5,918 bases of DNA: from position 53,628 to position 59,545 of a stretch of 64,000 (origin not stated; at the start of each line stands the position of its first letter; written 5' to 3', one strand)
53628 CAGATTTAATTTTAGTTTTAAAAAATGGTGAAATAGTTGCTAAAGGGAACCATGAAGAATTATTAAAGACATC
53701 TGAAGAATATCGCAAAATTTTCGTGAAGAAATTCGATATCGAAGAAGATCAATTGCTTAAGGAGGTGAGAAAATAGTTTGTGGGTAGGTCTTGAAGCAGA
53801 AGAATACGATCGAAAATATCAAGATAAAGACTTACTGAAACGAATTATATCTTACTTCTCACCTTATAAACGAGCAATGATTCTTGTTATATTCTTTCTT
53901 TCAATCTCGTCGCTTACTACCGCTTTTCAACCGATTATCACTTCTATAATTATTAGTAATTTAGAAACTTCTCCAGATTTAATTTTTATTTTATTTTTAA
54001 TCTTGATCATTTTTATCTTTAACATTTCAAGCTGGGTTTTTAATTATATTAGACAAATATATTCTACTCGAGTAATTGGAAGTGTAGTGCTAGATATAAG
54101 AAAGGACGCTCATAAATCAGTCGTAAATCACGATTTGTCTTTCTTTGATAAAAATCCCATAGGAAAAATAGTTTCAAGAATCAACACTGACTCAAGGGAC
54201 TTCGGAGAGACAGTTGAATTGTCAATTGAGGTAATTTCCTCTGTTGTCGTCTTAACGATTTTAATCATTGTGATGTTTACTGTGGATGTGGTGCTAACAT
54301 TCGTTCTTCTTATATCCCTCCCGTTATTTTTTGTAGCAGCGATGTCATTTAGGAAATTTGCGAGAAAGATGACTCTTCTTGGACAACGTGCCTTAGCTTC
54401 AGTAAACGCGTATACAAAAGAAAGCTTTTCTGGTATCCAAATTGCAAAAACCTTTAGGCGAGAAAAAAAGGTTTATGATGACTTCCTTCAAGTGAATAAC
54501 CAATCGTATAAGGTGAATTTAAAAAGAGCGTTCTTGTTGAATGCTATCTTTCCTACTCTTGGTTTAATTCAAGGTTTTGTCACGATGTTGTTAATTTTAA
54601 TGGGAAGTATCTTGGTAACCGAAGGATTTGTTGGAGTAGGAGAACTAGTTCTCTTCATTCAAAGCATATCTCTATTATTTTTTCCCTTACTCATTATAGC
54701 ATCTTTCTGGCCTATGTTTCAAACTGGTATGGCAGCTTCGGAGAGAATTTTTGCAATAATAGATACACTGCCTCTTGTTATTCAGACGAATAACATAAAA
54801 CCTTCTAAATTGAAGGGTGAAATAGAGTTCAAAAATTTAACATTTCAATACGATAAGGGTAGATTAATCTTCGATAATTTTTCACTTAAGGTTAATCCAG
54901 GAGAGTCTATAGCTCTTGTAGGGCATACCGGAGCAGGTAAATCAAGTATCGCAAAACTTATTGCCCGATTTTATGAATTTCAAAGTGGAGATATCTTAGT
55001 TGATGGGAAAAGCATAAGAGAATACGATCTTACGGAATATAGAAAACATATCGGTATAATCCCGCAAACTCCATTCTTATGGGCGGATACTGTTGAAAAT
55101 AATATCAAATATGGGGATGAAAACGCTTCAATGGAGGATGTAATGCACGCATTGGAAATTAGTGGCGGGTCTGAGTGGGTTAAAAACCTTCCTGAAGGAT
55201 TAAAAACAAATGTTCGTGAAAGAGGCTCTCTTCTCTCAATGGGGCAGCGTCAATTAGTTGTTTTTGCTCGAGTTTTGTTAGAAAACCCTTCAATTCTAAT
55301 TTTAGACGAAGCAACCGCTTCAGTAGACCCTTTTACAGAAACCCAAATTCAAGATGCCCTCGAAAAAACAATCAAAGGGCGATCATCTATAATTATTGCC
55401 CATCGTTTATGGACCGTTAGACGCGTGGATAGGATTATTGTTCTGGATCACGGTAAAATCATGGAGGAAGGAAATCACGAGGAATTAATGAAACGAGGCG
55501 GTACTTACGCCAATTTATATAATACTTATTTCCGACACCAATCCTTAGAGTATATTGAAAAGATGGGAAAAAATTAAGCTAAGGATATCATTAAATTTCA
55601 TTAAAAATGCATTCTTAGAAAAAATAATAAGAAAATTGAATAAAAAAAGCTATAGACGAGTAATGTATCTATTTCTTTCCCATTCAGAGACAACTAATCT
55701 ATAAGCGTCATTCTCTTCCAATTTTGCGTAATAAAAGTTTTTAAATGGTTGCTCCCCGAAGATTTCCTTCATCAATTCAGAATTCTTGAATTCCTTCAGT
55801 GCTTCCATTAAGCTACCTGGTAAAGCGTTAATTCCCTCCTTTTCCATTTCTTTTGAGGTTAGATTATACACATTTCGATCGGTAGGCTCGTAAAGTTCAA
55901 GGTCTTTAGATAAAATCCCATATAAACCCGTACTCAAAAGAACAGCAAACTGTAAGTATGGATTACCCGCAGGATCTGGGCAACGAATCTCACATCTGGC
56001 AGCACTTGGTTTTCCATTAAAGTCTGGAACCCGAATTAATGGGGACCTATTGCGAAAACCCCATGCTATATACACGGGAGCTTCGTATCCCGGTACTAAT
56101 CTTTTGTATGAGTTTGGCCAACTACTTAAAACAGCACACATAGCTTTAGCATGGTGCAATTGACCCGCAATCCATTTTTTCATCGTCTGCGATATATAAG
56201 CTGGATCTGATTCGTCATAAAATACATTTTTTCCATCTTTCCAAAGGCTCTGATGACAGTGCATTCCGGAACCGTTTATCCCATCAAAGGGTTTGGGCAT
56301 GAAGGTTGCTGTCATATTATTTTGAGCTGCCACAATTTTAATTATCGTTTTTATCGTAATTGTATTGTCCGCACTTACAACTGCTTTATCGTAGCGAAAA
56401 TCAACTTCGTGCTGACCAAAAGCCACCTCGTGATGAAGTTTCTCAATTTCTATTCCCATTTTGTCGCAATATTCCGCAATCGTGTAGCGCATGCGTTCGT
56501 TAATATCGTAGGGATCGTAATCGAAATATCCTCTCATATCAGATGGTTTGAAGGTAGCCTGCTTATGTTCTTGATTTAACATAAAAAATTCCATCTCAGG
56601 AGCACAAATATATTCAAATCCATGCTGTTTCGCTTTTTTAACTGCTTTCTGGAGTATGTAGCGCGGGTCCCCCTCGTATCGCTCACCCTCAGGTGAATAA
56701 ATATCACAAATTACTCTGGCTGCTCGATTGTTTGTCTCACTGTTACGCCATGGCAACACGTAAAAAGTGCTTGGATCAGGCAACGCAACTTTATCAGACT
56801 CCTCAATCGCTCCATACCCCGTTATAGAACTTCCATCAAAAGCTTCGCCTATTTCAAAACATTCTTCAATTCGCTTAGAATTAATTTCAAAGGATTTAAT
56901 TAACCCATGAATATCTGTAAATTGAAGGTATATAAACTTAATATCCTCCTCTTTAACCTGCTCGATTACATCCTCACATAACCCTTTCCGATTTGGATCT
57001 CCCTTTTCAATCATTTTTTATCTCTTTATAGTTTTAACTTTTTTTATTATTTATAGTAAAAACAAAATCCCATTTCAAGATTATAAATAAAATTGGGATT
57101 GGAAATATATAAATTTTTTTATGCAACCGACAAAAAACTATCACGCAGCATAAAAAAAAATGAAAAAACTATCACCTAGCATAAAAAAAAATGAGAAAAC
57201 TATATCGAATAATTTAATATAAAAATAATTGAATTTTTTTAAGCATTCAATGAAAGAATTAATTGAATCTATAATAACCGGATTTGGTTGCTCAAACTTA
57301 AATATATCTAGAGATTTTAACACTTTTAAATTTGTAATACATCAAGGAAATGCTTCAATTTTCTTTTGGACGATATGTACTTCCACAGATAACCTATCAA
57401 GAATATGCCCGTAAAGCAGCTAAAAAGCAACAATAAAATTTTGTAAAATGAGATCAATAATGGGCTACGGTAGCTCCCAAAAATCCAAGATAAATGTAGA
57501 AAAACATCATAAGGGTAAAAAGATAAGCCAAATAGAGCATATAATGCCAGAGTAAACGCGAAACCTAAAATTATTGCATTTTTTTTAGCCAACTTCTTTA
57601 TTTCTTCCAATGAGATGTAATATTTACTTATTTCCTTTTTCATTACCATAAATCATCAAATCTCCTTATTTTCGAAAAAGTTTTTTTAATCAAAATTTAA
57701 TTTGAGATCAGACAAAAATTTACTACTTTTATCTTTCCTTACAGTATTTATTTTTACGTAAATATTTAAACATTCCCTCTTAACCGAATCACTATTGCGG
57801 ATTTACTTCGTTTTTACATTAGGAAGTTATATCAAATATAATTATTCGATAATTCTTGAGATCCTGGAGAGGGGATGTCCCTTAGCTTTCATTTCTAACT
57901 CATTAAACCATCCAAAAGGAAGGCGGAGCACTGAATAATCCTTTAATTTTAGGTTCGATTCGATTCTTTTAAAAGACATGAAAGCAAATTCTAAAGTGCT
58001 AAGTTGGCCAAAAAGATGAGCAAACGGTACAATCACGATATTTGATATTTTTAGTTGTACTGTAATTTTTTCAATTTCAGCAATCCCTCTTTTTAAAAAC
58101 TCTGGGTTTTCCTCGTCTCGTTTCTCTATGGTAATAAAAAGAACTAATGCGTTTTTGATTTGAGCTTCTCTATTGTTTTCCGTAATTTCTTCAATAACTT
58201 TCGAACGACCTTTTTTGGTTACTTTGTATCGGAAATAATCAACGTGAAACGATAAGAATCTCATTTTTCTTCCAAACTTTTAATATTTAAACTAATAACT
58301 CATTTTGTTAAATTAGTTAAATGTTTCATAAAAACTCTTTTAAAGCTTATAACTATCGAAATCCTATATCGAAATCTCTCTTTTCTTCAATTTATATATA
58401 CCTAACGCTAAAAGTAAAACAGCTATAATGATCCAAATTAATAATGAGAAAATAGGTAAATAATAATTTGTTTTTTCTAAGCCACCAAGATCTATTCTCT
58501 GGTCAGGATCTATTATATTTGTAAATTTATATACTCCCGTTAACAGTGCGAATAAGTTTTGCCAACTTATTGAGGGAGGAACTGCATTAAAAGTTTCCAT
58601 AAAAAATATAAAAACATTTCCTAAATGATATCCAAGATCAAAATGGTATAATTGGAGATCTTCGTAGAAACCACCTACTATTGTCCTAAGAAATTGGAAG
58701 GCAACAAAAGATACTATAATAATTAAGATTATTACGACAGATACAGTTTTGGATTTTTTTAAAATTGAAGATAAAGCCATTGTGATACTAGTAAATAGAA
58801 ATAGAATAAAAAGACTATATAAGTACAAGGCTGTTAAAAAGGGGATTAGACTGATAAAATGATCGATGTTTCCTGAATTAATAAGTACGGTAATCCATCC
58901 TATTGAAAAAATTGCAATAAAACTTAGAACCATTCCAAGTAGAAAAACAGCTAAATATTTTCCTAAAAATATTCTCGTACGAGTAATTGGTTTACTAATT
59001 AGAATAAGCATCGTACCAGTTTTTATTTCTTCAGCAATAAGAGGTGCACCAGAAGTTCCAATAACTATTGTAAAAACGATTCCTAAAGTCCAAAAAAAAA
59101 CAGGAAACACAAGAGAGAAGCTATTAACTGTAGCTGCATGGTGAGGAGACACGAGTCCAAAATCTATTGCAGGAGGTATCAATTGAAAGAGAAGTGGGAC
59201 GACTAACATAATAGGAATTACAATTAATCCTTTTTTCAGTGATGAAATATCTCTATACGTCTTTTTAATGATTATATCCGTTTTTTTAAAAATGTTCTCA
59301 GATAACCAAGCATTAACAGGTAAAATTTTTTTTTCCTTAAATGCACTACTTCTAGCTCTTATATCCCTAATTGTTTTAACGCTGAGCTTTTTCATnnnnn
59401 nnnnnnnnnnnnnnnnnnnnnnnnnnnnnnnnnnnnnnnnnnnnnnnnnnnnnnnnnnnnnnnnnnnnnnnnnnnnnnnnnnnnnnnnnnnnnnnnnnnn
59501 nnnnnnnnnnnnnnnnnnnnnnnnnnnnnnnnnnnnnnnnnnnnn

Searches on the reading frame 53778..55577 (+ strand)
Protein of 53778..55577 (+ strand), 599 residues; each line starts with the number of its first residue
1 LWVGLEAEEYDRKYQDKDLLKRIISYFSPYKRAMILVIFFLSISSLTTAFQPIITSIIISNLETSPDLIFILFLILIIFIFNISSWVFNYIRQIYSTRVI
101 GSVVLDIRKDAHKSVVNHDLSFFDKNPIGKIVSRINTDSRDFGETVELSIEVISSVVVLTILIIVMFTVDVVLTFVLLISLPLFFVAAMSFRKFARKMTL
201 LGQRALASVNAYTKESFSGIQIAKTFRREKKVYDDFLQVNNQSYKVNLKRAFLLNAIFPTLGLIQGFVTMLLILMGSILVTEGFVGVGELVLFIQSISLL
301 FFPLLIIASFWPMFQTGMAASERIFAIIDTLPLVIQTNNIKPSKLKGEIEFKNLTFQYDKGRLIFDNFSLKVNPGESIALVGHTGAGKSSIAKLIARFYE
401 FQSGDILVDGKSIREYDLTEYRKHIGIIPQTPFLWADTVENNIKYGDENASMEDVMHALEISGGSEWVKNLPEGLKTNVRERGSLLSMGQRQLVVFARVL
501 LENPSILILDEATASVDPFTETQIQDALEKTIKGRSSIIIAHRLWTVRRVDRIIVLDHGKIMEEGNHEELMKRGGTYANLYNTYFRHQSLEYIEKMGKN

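Call 48: search_protein_families(library=pfam, proteins=[window:53778-55577:+], max_evalue=0.00001)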
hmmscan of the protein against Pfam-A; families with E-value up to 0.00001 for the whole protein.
window:53778-55577:+ (599 aa): 2 families
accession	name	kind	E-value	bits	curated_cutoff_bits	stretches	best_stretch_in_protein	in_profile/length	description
PF00664.28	ABC_membrane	-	3.7e-40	138.8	28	1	34-304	1-274/274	ABC transporter transmembrane region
PF00005.33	ABC_tran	-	1.7e-32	113.3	25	1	366-514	2-137/137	ABC transporter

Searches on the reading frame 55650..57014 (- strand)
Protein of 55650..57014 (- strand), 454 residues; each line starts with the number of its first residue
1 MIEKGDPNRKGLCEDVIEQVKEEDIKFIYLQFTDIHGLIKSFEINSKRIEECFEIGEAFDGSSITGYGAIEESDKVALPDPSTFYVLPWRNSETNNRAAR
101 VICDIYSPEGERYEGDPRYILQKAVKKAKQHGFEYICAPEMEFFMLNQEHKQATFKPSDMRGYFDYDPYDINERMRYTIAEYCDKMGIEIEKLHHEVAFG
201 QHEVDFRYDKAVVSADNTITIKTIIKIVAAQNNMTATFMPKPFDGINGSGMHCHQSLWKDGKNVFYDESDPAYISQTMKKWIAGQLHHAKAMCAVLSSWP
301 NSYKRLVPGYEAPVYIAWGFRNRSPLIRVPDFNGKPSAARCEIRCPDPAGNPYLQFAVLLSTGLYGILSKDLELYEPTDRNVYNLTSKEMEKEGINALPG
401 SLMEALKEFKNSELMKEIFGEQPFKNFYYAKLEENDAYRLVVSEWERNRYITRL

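Call 48: search_protein_families(library=pfam, proteins=[window:55650-57014:-], max_evalue=0.00001)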
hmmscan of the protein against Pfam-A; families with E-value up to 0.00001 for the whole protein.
window:55650-57014:- (454 aa): 2 families
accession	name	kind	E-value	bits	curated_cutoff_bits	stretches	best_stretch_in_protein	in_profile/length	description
PF00120.29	Gln-synt_C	-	5e-124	414.3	24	1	115-450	2-344/344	Glutamine synthetase, catalytic domain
PF03951.24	Gln-synt_N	-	8.9e-27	93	33.4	1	24-108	1-82/82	Glutamine synthetase, beta-Grasp domain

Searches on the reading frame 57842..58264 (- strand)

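Call 48: search_protein_families(library=pfam, proteins=[window:57842-58264:-], max_evalue=0.00001)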
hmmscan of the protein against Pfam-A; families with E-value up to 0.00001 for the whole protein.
window:57842-58264:- (140 aa): 1 family
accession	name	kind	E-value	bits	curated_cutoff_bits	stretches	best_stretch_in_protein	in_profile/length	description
PF08915.16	tRNA-Thr_ED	-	2.7e-35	121.9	30.2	1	1-139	1-137/137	Archaea-specific editing domain of threonyl-tRNA synthetase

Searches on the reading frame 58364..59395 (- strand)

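Call 48: search_protein_families(library=pfam, proteins=[window:58364-59395:-], max_evalue=0.00001)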
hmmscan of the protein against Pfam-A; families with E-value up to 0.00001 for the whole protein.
window:58364-59395:- (343 aa): 3 families
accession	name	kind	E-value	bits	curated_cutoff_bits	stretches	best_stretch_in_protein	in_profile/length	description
PF12679.13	ABC2_membrane_2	-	6.5e-16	58.8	27.2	1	59-340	72-282/283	ABC-2 family transporter protein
PF12730.13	ABC2_membrane_4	-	3.7e-09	37.3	27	1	60-228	15-177/179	ABC-2 family transporter protein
PF12698.13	ABC2_membrane_3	-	4.5e-07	29.7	31.6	1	87-330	155-343/347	ABC-2 family transporter protein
